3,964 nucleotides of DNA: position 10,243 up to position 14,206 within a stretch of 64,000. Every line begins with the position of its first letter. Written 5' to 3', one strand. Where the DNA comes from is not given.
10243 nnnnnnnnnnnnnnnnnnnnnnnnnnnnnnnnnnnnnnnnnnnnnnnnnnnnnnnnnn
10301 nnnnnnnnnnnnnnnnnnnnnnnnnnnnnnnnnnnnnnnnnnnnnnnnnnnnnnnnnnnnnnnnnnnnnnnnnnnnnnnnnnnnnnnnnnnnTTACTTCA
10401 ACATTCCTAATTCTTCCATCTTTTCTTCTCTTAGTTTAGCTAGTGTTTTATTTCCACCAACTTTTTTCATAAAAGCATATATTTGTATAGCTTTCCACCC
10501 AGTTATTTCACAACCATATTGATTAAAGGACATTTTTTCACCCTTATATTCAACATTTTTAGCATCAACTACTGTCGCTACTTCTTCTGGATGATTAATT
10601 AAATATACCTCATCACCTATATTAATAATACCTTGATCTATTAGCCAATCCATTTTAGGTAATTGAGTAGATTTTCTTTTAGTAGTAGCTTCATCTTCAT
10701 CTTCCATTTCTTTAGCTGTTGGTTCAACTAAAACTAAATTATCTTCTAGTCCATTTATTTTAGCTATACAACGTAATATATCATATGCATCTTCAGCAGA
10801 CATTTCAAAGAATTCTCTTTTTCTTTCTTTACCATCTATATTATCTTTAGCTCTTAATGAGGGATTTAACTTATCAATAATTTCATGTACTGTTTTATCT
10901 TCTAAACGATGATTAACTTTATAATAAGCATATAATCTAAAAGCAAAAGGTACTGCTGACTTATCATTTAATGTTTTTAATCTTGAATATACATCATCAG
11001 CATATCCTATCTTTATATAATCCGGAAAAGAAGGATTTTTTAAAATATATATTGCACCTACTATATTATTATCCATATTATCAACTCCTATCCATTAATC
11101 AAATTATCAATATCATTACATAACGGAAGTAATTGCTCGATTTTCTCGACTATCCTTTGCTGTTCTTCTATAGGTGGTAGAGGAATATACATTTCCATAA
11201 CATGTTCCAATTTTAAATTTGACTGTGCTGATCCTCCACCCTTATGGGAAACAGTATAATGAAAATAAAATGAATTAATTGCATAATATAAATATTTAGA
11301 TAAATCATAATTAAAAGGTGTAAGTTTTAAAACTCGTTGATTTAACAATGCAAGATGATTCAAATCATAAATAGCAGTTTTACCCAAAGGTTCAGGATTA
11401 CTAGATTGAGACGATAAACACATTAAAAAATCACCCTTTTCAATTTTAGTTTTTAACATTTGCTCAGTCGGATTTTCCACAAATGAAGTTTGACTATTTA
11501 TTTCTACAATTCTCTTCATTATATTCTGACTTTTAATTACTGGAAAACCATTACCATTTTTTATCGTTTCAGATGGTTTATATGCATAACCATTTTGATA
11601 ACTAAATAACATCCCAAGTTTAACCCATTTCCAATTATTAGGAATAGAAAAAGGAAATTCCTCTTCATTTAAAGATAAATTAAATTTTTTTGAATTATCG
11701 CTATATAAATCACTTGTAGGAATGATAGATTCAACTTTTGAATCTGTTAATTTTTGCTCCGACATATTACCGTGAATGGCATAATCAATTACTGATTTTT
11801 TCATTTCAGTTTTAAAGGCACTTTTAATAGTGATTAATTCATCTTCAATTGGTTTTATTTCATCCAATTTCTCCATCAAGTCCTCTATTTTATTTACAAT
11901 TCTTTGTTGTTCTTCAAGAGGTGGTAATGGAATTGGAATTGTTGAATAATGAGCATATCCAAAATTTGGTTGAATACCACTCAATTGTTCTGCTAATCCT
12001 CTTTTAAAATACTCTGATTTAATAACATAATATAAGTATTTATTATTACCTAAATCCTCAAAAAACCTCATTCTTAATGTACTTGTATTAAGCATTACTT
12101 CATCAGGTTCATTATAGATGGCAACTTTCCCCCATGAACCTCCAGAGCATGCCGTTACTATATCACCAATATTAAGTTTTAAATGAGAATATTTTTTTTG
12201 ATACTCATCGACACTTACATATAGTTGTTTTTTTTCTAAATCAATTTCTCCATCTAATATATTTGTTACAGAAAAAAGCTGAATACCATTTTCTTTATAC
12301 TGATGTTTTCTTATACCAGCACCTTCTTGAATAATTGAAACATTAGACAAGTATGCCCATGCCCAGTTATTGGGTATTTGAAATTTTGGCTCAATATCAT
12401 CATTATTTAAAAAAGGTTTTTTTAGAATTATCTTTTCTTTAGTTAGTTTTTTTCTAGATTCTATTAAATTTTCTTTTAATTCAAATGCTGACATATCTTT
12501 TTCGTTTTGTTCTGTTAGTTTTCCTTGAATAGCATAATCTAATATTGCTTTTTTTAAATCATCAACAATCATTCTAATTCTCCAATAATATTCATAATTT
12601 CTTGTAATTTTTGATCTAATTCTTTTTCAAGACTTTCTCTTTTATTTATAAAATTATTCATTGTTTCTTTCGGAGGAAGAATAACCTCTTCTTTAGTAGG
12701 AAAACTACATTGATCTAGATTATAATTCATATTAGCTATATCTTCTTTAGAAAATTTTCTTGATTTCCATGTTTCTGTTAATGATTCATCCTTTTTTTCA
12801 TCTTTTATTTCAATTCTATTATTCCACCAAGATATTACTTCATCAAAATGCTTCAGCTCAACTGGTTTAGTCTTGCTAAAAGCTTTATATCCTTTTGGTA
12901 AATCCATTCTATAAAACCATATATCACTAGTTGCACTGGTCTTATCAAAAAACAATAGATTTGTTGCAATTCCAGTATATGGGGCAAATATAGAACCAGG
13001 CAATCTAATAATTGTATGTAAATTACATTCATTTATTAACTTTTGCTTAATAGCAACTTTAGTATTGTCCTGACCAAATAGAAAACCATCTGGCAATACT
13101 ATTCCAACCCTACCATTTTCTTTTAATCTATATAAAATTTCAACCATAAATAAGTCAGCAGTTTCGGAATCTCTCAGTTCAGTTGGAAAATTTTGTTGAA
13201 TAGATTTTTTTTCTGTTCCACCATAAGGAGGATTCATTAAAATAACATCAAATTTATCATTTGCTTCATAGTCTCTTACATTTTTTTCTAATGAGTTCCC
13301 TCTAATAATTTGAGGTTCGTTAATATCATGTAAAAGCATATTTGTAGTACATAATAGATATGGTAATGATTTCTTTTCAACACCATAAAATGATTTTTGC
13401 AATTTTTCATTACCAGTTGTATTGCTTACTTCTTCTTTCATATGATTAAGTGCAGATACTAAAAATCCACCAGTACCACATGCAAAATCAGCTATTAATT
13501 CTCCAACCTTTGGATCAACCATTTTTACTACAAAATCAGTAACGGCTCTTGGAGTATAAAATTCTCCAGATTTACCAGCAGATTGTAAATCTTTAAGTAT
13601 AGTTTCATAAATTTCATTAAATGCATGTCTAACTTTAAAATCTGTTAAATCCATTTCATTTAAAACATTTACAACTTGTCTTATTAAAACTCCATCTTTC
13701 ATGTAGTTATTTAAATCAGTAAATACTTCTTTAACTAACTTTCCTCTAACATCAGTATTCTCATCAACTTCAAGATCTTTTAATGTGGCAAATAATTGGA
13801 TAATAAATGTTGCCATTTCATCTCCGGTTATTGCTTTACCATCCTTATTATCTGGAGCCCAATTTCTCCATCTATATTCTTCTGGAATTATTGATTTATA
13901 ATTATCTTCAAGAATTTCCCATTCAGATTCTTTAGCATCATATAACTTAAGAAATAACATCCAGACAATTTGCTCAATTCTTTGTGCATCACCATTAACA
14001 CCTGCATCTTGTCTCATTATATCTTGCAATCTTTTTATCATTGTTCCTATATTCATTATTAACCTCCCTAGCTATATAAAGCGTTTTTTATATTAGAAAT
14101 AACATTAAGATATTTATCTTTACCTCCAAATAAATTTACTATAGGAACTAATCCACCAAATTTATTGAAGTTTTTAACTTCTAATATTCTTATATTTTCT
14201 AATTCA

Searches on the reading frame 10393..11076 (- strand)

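Call 41: search_protein_families(library=pfam, proteins=[window:10393-11076:-], max_evalue=0.001)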
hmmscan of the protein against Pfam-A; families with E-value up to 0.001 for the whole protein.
window:10393-11076:- (227 aa): 2 families
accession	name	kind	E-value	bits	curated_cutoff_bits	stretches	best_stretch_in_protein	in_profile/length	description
PF10544.15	T5orf172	-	2.5e-13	50.8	20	1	7-104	1-100/101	T5orf172 domain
PF13455.12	MUG113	-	4e-10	40.6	22.3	1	22-104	2-73/73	Meiotically up-regulated gene 113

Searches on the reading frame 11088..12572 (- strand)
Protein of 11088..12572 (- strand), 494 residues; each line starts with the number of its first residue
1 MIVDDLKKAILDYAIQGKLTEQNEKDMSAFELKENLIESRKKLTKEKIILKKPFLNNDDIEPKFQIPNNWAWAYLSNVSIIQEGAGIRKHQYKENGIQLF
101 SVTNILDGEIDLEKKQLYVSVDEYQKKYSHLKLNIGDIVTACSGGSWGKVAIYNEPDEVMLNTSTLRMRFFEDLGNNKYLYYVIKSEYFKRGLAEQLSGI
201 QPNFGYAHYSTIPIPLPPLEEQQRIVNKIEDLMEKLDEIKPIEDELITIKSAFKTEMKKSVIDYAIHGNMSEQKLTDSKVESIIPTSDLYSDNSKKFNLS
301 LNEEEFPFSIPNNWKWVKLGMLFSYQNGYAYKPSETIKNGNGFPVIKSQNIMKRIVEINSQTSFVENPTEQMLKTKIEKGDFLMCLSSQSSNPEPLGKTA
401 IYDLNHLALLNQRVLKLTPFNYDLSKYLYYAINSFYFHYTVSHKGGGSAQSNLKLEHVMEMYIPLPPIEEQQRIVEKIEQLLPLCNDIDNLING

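Call 5: search_protein_families(library=pfam, proteins=[window:11088-12572:-], max_evalue=0.01)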
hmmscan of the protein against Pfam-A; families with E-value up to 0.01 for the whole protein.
window:11088-12572:- (494 aa): 2 families
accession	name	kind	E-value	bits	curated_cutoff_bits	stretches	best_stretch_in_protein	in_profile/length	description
PF01420.25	Methylase_S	-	2.2e-28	100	22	2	311-489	1-159/168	Type I restriction modification DNA specificity domain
PF03701.19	UPF0181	-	0.0017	18.3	23.5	0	469-482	11-24/50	Uncharacterised protein family (UPF0181)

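Call 6: search_protein_families(library=padloc, proteins=[window:11088-12572:-], max_evalue=0.01)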
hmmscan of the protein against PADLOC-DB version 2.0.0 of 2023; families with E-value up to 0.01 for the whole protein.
window:11088-12572:- (494 aa): 122 families (the best 25 are shown)
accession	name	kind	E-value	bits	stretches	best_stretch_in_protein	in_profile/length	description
PDLC03076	Specificity_I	-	6.3e-87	290.8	1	1-488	1-486/488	Type I specificity subunit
PDLC03179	Specificity_I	-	5.6e-78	261.3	2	3-241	326-567/589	Type I specificity subunit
PDLC03169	Specificity_I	-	4.9e-68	228.6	2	207-490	148-394/461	Type I specificity subunit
PDLC03079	Specificity_I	-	5.8e-59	198.4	3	209-386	160-321/470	Type I specificity subunit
PDLC03189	Specificity_I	-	5.1e-55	185.2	2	7-273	185-420/459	Type I specificity subunit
PDLC03127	Specificity_I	-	8.3e-52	174.7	2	177-484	118-422/571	Type I specificity subunit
PDLC03196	Specificity_I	-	1.2e-51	173.8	2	3-242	317-566/792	Type I specificity subunit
PDLC03107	Specificity_I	-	8.1e-51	171.3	3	65-239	191-372/392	Type I specificity subunit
PDLC03072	Specificity_I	-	9.4e-50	167.9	2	65-240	232-411/448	Type I specificity subunit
PDLC04137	mad5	-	4e-45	152.7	1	129-491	60-378/392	mads_5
PDLC03073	Specificity_I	-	6.3e-45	152.1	2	58-283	6-231/437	Type I specificity subunit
PDLC03096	Specificity_I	-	7.8e-45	151.7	3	4-238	21-250/658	Type I specificity subunit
PDLC03090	Specificity_I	-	5.2e-44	149.2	2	310-492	18-190/434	Type I specificity subunit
PDLC03100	Specificity_I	-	8.5e-44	148.5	2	28-253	159-383/392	Type I specificity subunit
PDLC03087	Specificity_I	-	1e-42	144.5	2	308-476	9-175/418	Type I specificity subunit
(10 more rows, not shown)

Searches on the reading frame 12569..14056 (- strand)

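Call 5: search_protein_families(library=pfam, proteins=[window:12569-14056:-], max_evalue=0.01)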
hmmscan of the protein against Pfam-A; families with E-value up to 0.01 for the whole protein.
window:12569-14056:- (495 aa): 6 families
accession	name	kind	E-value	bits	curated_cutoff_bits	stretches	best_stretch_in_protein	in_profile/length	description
PF02384.22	N6_Mtase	-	2.8e-70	237.6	20.4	1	143-451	3-301/311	N-6 DNA Methylase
PF07669.17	Eco57I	-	8.5e-13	49.2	25.3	1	239-352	47-165/171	Eco57I restriction-modification methylase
PF12161.14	HsdM_N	-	2.3e-11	44.9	24.5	1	6-130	4-133/135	HsdM N-terminal domain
PF01170.24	UPF0020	-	0.00024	21.3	22.3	1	177-280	21-133/197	RMKL-like, methyltransferase domain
PF05175.20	MTS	-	0.00076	19.6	23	1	173-287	20-119/170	Methyltransferase small domain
PF20473.4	MmeI_Mtase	-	0.00081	19.1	27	0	188-252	23-94/259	MmeI, DNA-methyltransferase domain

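Call 6: search_protein_families(library=padloc, proteins=[window:12569-14056:-], max_evalue=0.01)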
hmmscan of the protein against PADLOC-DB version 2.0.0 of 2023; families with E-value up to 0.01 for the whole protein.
window:12569-14056:- (495 aa): 53 families (the best 25 are shown)
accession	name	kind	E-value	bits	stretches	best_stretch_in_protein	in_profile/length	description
PDLC03025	MTase_I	-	6.2e-174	577.8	1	1-439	1-436/569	Type I methyltransferase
PDLC03021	MTase_I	-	9.8e-172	570.2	1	2-492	2-490/491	Type I methyltransferase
PDLC03026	MTase_I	-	1.6e-75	253.1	1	9-494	12-477/487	Type I methyltransferase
PDLC04134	mad2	-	2.6e-57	192.8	1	7-414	145-487/492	mads_2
PDLC03036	MTase_I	-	2.5e-56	189.4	2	126-405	174-460/635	Type I methyltransferase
PDLC03022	MTase_I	-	3.6e-34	116.2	1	40-447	63-468/857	Type I methyltransferase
PDLC03031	MTase_I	-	5.6e-31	105.6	1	92-372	109-403/834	Type I methyltransferase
PDLC03318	MTase_II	-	1.8e-26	90.7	2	6-213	206-393/723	Type II methyltransferase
PDLC03033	MTase_I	-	3.1e-26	90.4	1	106-486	140-523/541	Type I methyltransferase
PDLC03029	MTase_I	-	1.6e-25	87.6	1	114-367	124-398/661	Type I methyltransferase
PDLC03027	MTase_I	-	1.5e-24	84.6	1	123-423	110-418/810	Type I methyltransferase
PDLC03035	MTase_I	-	2.4e-24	83.9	1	98-375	114-390/653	Type I methyltransferase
PDLC03034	MTase_I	-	1.2e-23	81.3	2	129-219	293-381/672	Type I methyltransferase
PDLC03018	MTase_I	-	2.1e-23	80.6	2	159-224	302-369/749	Type I methyltransferase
PDLC03218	MTase_II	-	3.1e-22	76.9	1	129-382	232-491/532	Type II methyltransferase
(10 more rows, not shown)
